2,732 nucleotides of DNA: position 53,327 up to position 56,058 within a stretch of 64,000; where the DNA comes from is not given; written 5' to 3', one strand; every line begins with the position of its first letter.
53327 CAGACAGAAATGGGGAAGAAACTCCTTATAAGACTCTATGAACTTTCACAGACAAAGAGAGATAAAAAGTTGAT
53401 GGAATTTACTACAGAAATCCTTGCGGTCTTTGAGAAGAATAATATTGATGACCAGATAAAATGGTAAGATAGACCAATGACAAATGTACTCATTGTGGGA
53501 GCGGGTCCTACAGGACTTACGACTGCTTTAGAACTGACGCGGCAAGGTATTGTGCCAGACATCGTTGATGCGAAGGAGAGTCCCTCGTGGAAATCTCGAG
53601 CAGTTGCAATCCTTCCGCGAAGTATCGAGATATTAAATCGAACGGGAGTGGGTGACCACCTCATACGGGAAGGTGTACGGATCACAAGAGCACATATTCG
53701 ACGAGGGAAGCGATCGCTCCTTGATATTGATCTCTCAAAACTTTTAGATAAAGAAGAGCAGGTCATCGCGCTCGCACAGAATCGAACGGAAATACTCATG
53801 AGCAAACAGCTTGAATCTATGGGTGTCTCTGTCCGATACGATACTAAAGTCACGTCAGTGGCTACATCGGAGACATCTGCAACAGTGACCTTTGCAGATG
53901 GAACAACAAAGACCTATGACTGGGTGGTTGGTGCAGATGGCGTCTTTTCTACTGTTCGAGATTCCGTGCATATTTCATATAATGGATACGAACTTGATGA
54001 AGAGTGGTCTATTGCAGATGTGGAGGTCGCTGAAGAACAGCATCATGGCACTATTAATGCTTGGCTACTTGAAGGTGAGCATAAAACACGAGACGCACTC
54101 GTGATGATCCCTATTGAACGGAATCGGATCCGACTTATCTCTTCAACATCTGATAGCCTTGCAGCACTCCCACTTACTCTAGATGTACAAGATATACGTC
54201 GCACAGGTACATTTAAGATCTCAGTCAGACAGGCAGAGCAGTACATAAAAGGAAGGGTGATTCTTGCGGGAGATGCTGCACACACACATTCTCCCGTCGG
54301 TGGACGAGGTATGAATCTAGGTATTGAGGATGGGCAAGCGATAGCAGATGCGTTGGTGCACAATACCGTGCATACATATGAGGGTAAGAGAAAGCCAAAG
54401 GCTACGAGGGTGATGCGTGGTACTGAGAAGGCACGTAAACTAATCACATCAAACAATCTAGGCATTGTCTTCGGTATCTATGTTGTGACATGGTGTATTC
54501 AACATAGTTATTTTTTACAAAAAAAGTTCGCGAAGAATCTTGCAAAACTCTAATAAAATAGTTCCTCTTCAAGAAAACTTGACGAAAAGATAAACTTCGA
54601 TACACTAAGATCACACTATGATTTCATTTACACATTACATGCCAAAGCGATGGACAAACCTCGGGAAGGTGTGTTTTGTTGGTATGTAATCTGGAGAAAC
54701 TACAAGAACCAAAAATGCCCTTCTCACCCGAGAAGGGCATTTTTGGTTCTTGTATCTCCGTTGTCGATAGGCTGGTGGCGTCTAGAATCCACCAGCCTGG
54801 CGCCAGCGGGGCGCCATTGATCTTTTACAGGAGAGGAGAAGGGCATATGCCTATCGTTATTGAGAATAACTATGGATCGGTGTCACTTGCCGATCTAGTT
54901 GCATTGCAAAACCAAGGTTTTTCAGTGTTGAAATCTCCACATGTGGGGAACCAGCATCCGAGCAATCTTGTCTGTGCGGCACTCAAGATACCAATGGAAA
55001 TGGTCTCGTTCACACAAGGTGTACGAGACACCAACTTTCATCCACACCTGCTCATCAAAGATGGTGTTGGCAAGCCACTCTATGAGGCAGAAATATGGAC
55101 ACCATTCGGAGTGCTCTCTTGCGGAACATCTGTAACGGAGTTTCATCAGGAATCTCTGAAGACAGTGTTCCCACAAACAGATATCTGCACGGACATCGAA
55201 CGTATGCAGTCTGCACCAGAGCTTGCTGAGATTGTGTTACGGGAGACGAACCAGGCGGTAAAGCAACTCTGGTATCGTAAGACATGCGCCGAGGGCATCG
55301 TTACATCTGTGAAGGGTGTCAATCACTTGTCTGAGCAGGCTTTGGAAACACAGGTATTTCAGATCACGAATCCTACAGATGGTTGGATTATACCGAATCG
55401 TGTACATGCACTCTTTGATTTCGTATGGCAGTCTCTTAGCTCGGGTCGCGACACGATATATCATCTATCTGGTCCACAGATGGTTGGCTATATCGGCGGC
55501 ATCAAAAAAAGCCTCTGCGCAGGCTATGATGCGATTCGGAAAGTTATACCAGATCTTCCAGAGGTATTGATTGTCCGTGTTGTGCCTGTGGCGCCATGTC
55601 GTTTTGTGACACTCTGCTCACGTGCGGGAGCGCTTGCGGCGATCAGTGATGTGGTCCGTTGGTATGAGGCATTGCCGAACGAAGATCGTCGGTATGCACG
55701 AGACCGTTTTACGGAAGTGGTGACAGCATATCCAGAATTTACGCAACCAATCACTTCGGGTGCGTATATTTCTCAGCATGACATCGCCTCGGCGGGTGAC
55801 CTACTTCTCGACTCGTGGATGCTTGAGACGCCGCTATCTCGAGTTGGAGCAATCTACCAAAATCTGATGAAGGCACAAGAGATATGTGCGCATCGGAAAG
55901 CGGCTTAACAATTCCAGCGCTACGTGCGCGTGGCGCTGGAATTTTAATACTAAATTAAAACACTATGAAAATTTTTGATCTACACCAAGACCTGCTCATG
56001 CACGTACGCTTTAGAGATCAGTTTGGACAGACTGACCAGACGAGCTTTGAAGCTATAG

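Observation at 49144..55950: Genomic island inserted at the 3' end of tRNA-Gln, carrying defense-like and non-core genes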

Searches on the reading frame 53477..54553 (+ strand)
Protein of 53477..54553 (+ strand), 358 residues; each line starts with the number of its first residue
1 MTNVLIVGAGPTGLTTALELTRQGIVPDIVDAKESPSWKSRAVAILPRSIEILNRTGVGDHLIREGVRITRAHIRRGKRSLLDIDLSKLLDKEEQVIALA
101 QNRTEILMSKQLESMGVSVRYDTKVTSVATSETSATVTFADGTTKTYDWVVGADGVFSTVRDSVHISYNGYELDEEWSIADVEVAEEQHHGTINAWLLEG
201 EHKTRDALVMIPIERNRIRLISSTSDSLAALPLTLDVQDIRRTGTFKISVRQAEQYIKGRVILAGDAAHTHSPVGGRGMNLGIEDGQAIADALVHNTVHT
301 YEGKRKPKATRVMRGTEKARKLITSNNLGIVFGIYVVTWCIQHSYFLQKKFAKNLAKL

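Call 6: search_protein_families(library=pfam, proteins=[window:53477-54553:+], max_evalue=0.01)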
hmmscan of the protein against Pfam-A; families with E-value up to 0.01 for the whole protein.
window:53477-54553:+ (358 aa): 12 families
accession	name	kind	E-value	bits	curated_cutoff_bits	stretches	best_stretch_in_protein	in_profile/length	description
PF01494.25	FAD_binding_3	-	2.5e-52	178.7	22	1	2-314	2-347/349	FAD binding domain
PF01266.30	DAO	-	3.7e-08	33.7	27.9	1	4-39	2-37/353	FAD dependent oxidoreductase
PF07992.20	Pyr_redox_2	-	7.1e-07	29.4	26.1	0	94-157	175-238/291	Pyridine nucleotide-disulphide oxidoreductase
PF03486.20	HI0933_like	-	4.7e-05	23.4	50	0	3-39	2-38/244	HI0933-like protein Rossmann domain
PF13738.12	Pyr_redox_3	-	7.2e-05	22.6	30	0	5-26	1-22/305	Pyridine nucleotide-disulphide oxidoreductase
PF01593.30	Amino_oxidase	-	7.8e-05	22.6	19.8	1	113-151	213-251/443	Flavin containing amine oxidoreductase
PF00070.33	Pyr_redox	-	0.0001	23.2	22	0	105-141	43-81/82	Pyridine nucleotide-disulphide oxidoreductase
PF05834.18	Lycopene_cycl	-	0.00041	20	23.4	1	4-161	2-146/380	Lycopene cyclase protein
PF13450.12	NAD_binding_8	-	0.00045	20.9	21.9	1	6-37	1-32/68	NAD(P)-binding Rossmann-like domain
PF21799.2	MurD-like_N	-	0.001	19.8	27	1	3-39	2-38/88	Mur ligase MurD-like, N-terminal domain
PF13454.12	NAD_binding_9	-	0.0024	18.3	21.8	0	6-23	2-19/155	FAD-NAD(P)-binding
PF01946.23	Thi4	-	0.007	16.1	26.2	0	2-26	18-43/235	Thi4 family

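Call 7: search_protein_families(library=padloc, proteins=[window:53477-54553:+], max_evalue=0.01)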
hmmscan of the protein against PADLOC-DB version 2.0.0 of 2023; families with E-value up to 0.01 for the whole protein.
window:53477-54553:+ (358 aa): 1 family
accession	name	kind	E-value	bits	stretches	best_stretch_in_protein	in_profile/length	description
PDLC01086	C3a186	-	0.00023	18.6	1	3-35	2-34/384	"C-3?,4? desaturase"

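Call 45: search_protein_families(library=ncbifam, proteins=[window:53477-54553:+], max_evalue=0.01)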
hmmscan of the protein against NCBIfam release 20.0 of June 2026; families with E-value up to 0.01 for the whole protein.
window:53477-54553:+ (358 aa): 93 families (the best 25 are shown)
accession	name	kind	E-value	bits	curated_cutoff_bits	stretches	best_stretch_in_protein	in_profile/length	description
NF004832.0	PRK06184.1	subfamily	5.6e-50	170.5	476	1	1-318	6-350/506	hypothetical protein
NF005303.0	PRK06834.1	subfamily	7e-46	156.8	625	1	3-320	5-334/488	hypothetical protein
TIGR01988.1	Ubi-OHases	subfamily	2.3e-44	151.8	224.65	2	3-240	1-241/387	ubiquinone biosynthesis hydroxylase, UbiH/UbiF/VisC/COQ6 family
NF033145.1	rif_monoox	equivalog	3.4e-44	151.5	800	1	3-325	2-343/472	rifampin monooxygenase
NF006092.0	PRK08244.1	equivalog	1.5e-43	149.2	644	1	2-323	3-344/494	monooxygenase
NF006002.0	PRK08132.1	subfamily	4.6e-43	147.4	416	2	3-187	27-216/552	FAD-dependent oxidoreductase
NF005313.0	PRK06847.1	subfamily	2.2e-34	119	372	2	1-164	4-169/375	hypothetical protein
NF004829.0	PRK06183.1-3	subfamily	1.3e-33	116.5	390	1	2-322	9-359/520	bifunctional 3-(3-hydroxy-phenyl)propionate/3-hydroxycinnamic acid hydroxylase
NF004780.0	PRK06126.1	subfamily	6.8e-31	107.1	445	2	100-316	125-369/552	hypothetical protein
TIGR01984.1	UbiH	equivalog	9.8e-30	103.6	392.2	1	3-354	1-379/382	2-octaprenyl-6-methoxyphenyl hydroxylase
NF046068.1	AkvoneHdxseDnrF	equivalog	2.5e-29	102.5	650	2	4-171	1-183/439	aklavinone 12-hydroxylase DnrF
NF000343.1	rif_mono_Iri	exception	7e-29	101.2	950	2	1-163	1-160/479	rifampin monooxygenase Iri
NF033623.1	urate_HpxO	equivalog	8.3e-29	100.6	500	2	3-166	1-164/381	FAD-dependent urate hydroxylase HpxO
NF046069.1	AkvoneHdxseRdmE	equivalog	2.2e-27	96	700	2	4-171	1-184/521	aklavinone 12-hydroxylase RdmE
NF004831.0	PRK06183.1-5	equivalog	2.9e-27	95.3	546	1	2-312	9-342/568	bifunctional 3-(3-hydroxy-phenyl)propionate/3-hydroxycinnamic acid hydroxylase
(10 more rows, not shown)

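Call 103: search_protein_families(library=pfam, proteins=[P0331, P0336, P0362, P0369, P0394, P0408, P0430, P0459, P0465, P0471], max_evalue=0.01)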
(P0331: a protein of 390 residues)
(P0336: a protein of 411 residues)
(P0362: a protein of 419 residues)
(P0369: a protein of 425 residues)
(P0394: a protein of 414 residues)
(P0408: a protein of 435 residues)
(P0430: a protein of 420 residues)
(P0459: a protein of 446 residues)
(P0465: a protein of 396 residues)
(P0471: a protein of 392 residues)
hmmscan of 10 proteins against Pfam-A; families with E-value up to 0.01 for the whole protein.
P0331 (390 aa): 0 families

P0336 (411 aa): 0 families

P0362 (419 aa): 0 families

P0369 (425 aa): 0 families

P0394 (414 aa): 0 families

P0408 (435 aa): 0 families

P0430 (420 aa): 0 families

P0459 (446 aa): 0 families

P0465 (396 aa): 0 families

P0471 (392 aa): 0 families

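Call 109: search_protein_families(library=pfam, proteins=[L171:12501-12863:+, L170:8788-10116:+, L170:10182-10997:+, L170:11003-12115:+, L170:12112-13146:+, L170:8341-8622:-], max_evalue=0.001)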
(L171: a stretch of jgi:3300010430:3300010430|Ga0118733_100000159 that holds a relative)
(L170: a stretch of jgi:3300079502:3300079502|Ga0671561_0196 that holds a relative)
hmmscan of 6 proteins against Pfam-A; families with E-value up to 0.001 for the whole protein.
L171:12501-12863:+ (120 aa): 0 families

L170:8788-10116:+ (442 aa): 2 families
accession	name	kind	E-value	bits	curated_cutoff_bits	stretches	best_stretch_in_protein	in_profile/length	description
PF00152.25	tRNA-synt_2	-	1.9e-49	168.8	25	1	117-441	5-305/308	tRNA synthetases class II (D, K and N)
PF01409.25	tRNA-synt_2d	-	0.00038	20.5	19.8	0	187-258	83-155/246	tRNA synthetases class II core domain (F)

L170:10182-10997:+ (271 aa): 6 families
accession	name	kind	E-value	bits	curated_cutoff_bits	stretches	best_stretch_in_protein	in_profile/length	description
PF08241.18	Methyltransf_11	-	3.5e-20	72.9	21.2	1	50-147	1-92/95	Methyltransferase domain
PF13649.12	Methyltransf_25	-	6.6e-20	72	27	1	49-146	1-97/97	Methyltransferase domain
PF13847.12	Methyltransf_31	-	7.9e-16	58.5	27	1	45-146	3-105/145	Methyltransferase domain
PF01209.24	Ubie_methyltran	-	2.9e-14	53.4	20.1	1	46-148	48-149/233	ubiE/COQ5 methyltransferase family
PF08242.18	Methyltransf_12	-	1.6e-11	45.2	30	1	51-147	2-97/98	Methyltransferase domain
PF01728.25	FtsJ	-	8e-05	23.1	24.1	1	42-144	18-120/181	FtsJ-like methyltransferase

L170:11003-12115:+ (370 aa): 1 family
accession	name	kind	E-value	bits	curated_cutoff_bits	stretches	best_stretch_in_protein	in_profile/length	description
PF00152.25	tRNA-synt_2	-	6.1e-26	91.6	25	1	101-364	73-308/308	tRNA synthetases class II (D, K and N)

L170:12112-13146:+ (344 aa): 2 families
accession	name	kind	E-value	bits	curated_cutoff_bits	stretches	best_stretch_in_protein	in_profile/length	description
PF17676.7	Peptidase_S66C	-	1.9e-21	77.3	23.7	1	201-333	1-120/120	LD-carboxypeptidase C-terminal domain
PF02016.21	Peptidase_S66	-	2.6e-19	70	25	1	13-128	1-121/121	LD-carboxypeptidase N-terminal domain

L170:8341-8622:- (93 aa): 0 families

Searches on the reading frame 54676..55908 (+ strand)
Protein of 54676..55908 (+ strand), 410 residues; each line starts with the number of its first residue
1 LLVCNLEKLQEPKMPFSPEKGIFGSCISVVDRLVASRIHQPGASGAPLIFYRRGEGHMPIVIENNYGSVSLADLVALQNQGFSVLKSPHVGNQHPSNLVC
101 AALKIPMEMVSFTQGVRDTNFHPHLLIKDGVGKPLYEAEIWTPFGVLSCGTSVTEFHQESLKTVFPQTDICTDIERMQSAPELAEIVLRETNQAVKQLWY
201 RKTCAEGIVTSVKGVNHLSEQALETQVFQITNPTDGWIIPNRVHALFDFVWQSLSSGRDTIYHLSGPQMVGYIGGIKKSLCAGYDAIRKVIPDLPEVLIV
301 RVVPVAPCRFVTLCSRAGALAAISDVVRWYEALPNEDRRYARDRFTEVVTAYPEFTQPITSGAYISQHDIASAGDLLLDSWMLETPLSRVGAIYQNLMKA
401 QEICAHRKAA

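Call 6: search_protein_families(library=pfam, proteins=[window:54676-55908:+], max_evalue=0.01)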
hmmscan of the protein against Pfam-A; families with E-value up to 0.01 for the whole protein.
window:54676-55908:+ (410 aa): 0 families

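Call 7: search_protein_families(library=padloc, proteins=[window:54676-55908:+], max_evalue=0.01)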
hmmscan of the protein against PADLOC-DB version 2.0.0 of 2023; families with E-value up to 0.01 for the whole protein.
window:54676-55908:+ (410 aa): 0 families

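Call 45: search_protein_families(library=ncbifam, proteins=[window:54847-55908:+], max_evalue=0.01)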
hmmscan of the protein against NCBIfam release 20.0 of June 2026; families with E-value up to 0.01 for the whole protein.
window:54847-55908:+ (353 aa): 0 families

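Call 46: search_protein_families(library=pfam, proteins=[window:54847-55908:+], max_evalue=1)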
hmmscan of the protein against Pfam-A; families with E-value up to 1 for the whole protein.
window:54847-55908:+ (353 aa): 0 families

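Call 52: find_homologous_proteins(query=window:54847-55908:+, max_evalue=0.001)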
Query window:54847-55908:+ (353 aa): 74 proteins with E <= 0.001 among 4518 candidates.
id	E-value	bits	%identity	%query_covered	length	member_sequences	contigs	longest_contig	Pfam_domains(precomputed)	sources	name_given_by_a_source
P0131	2.4e-238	808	100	100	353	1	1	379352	-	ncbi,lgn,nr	ncbi:hypothetical protein KTR10_02295 [Candidatus Kaiserbacteria bacterium]|nr:hypothetical protein 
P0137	1.1e-139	484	62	99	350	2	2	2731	-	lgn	-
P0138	1.2e-137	477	63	97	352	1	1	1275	-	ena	-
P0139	3.1e-135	469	59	100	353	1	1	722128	-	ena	-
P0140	4.6e-129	449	59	97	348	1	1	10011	-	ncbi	-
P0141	1.1e-126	441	58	100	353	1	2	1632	-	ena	-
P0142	1.8e-122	427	56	97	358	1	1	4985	-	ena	-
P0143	3.2e-115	403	52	97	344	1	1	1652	-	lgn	-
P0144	4.8e-115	402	56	96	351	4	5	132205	-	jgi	jgi:hypothetical protein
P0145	1.8e-111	391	51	98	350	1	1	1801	-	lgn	-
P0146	1.8e-111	391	51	97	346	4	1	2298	-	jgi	jgi:hypothetical protein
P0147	3.2e-109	383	52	97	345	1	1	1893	-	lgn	-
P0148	3.4e-109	383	51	97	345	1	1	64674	-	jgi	jgi:hypothetical protein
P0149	1.8e-108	381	52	99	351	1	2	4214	-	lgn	-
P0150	1.3e-107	378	51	98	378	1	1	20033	-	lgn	-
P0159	6.5e-105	369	48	97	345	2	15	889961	-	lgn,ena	-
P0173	1.5e-94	335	47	98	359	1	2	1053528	-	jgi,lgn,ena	-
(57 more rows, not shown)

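Call 53: find_encoding_contigs(protein=P0139, flank=6000, max_places=2)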
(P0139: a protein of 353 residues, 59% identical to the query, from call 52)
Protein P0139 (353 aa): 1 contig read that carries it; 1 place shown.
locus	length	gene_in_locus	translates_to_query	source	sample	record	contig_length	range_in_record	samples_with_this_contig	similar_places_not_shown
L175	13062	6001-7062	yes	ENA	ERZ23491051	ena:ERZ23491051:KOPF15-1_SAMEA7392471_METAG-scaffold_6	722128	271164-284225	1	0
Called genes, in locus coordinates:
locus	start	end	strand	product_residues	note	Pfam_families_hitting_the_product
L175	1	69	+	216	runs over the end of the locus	-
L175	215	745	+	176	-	-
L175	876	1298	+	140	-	-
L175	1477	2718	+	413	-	-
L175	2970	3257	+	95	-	-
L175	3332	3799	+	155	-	PF00710:Asparaginase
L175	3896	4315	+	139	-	PF07963:N_methyl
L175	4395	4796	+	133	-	-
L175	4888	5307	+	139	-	PF00293:NUDIX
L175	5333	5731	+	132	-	-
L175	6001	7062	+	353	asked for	-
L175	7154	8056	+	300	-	PF01244:Peptidase_M19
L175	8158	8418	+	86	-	-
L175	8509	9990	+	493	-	PF00005:ABC_tran, PF00006:ATP-synt_ab (faint), PF02463:SMC_N (faint), PF03193:RsgA_GTPase (faint), PF13401:AAA_22 (faint), PF13555:AAA_29 (faint), PF13304:AAA_21 (weak), PF00005:ABC_tran, +1 more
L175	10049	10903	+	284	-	PF00459:Inositol_P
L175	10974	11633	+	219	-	PF13417:GST_N_3, PF13409:GST_N_2, PF00043:GST_C, PF13410:GST_C_2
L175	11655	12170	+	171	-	-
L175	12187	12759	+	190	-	PF06790:UPF0259 (weak)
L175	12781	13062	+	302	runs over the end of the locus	PF00246:Peptidase_M14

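Call 54: find_encoding_contigs(protein=P0144, flank=6000, max_places=2)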
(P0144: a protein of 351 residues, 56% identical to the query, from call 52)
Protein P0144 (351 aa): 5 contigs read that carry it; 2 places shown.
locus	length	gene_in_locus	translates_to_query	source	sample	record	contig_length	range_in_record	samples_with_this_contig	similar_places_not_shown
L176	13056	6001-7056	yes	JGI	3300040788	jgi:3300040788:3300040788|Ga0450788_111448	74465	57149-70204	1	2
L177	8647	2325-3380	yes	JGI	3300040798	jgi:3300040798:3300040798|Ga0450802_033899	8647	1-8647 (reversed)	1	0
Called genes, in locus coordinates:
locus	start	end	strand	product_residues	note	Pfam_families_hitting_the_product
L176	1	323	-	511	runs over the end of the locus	-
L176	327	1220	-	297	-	-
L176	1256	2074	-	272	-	PF00398:RrnaAD, PF08241:Methyltransf_11 (faint), PF13649:Methyltransf_25 (faint)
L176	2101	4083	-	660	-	PF00580:UvrD-helicase, PF13245:AAA_19, PF01443:Viral_helicase1 (faint), PF13361:UvrD_C, PF13538:UvrD_C_2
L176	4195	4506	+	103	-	-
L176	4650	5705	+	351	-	PF19656:DUF6159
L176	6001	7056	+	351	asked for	-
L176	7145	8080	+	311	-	PF01244:Peptidase_M19, PF04909:Amidohydro_2 (weak)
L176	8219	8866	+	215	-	-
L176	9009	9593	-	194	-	PF13302:Acetyltransf_3, PF00583:Acetyltransf_1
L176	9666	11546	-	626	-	PF00005:ABC_tran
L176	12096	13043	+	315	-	PF01476:LysM, PF23446:LysM1_NFP_LYK (faint), PF23473:LysM3_LYK4_5 (weak), PF01476:LysM, PF01551:Peptidase_M23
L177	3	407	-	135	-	?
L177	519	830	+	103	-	-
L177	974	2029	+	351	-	PF19656:DUF6159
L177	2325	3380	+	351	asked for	-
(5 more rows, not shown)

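Call 55: find_encoding_contigs(protein=P0159, flank=6000, max_places=2)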
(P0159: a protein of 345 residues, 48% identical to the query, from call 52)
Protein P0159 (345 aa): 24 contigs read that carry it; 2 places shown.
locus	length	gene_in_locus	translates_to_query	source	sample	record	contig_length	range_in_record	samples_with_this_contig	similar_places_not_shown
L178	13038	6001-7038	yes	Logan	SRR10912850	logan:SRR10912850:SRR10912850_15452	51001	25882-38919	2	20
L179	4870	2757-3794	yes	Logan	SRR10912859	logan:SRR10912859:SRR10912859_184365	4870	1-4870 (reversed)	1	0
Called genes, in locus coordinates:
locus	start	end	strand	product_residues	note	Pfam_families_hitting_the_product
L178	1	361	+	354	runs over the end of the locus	PF00022:Actin (weak), PF06723:MreB_Mbl, PF00012:HSP70, PF14450:FtsA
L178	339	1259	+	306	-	PF04085:MreC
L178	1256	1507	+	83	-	-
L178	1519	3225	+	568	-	PF03717:PBP_dimer, PF00905:Transpeptidase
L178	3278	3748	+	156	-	PF03449:GreA_GreB_N, PF01272:GreA_GreB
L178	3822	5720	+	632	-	PF01336:tRNA_anti-codon, PF00152:tRNA-synt_2, PF09391:DUF2000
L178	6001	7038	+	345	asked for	-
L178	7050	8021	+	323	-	PF01244:Peptidase_M19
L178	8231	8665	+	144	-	PF02381:MraZ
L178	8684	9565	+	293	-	PF01795:Methyltransf_5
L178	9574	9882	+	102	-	-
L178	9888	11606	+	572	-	PF03717:PBP_dimer (weak), PF00905:Transpeptidase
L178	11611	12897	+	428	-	PF08245:Mur_ligase_M, PF02875:Mur_ligase_C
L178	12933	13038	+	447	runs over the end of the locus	PF16656:Pur_ac_phosph_N (faint), PF16655:PhoD_N (faint)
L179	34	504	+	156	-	PF03449:GreA_GreB_N, PF01272:GreA_GreB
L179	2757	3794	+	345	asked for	-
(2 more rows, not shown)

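Call 65: find_encoding_contigs(protein=P0173, flank=6000, max_places=3)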
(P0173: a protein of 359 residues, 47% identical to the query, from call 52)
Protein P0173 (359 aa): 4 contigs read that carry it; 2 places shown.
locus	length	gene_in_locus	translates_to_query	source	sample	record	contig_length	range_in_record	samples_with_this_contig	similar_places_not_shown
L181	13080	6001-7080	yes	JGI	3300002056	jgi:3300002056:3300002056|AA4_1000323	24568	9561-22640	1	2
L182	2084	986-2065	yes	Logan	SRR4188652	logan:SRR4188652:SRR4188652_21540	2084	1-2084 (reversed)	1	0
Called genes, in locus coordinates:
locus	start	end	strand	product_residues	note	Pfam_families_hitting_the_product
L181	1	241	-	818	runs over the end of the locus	-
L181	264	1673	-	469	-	-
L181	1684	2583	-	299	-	-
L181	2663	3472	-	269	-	PF00398:RrnaAD, PF13649:Methyltransf_25 (weak)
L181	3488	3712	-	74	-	-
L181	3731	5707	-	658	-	PF00580:UvrD-helicase, PF13245:AAA_19, PF13604:AAA_30 (faint), PF01443:Viral_helicase1 (faint), PF13361:UvrD_C, PF13538:UvrD_C_2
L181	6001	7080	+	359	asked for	-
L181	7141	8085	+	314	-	PF01244:Peptidase_M19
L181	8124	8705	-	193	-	PF13302:Acetyltransf_3, PF13420:Acetyltransf_4, PF13523:Acetyltransf_8 (faint)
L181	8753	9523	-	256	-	PF00005:ABC_tran, PF02463:SMC_N (faint)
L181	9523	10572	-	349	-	-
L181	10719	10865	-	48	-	-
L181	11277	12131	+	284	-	PF01476:LysM, PF23446:LysM1_NFP_LYK (faint), PF23473:LysM3_LYK4_5, PF01476:LysM, PF01551:Peptidase_M23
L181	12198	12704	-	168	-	-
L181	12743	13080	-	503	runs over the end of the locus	PF05362:Lon_C, PF13541:ChlI, PF00158:Sigma54_activat (weak), PF01078:Mg_chelatase, PF07728:AAA_5, PF00493:MCM (weak), PF13335:Mg_chelatase_C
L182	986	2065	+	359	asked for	-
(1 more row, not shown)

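Call 103: search_protein_families(library=pfam, proteins=[P0331, P0336, P0362, P0369, P0394, P0408, P0430, P0459, P0465, P0471], max_evalue=0.01)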
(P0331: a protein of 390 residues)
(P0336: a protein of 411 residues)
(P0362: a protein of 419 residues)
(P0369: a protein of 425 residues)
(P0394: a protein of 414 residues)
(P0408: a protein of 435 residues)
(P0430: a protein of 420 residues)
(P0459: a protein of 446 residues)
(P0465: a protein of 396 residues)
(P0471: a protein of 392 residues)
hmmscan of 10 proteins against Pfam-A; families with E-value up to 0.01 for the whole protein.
P0331 (390 aa): 0 families

P0336 (411 aa): 0 families

P0362 (419 aa): 0 families

P0369 (425 aa): 0 families

P0394 (414 aa): 0 families

P0408 (435 aa): 0 families

P0430 (420 aa): 0 families

P0459 (446 aa): 0 families

P0465 (396 aa): 0 families

P0471 (392 aa): 0 families

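Call 109: search_protein_families(library=pfam, proteins=[L171:12501-12863:+, L170:8788-10116:+, L170:10182-10997:+, L170:11003-12115:+, L170:12112-13146:+, L170:8341-8622:-], max_evalue=0.001)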
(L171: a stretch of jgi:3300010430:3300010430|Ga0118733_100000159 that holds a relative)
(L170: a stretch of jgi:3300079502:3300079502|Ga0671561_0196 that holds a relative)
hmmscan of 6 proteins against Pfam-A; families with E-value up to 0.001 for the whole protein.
L171:12501-12863:+ (120 aa): 0 families

L170:8788-10116:+ (442 aa): 2 families
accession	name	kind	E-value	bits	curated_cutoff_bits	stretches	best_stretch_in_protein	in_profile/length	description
PF00152.25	tRNA-synt_2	-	1.9e-49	168.8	25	1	117-441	5-305/308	tRNA synthetases class II (D, K and N)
PF01409.25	tRNA-synt_2d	-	0.00038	20.5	19.8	0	187-258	83-155/246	tRNA synthetases class II core domain (F)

L170:10182-10997:+ (271 aa): 6 families
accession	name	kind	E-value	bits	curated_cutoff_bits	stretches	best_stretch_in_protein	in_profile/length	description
PF08241.18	Methyltransf_11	-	3.5e-20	72.9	21.2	1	50-147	1-92/95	Methyltransferase domain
PF13649.12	Methyltransf_25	-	6.6e-20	72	27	1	49-146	1-97/97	Methyltransferase domain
PF13847.12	Methyltransf_31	-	7.9e-16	58.5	27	1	45-146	3-105/145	Methyltransferase domain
PF01209.24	Ubie_methyltran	-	2.9e-14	53.4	20.1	1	46-148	48-149/233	ubiE/COQ5 methyltransferase family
PF08242.18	Methyltransf_12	-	1.6e-11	45.2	30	1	51-147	2-97/98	Methyltransferase domain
PF01728.25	FtsJ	-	8e-05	23.1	24.1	1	42-144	18-120/181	FtsJ-like methyltransferase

L170:11003-12115:+ (370 aa): 1 family
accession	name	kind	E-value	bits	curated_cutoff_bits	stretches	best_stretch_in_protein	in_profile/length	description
PF00152.25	tRNA-synt_2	-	6.1e-26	91.6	25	1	101-364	73-308/308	tRNA synthetases class II (D, K and N)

L170:12112-13146:+ (344 aa): 2 families
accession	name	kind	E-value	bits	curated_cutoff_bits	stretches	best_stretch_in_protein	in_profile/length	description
PF17676.7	Peptidase_S66C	-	1.9e-21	77.3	23.7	1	201-333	1-120/120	LD-carboxypeptidase C-terminal domain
PF02016.21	Peptidase_S66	-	2.6e-19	70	25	1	13-128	1-121/121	LD-carboxypeptidase N-terminal domain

L170:8341-8622:- (93 aa): 0 families
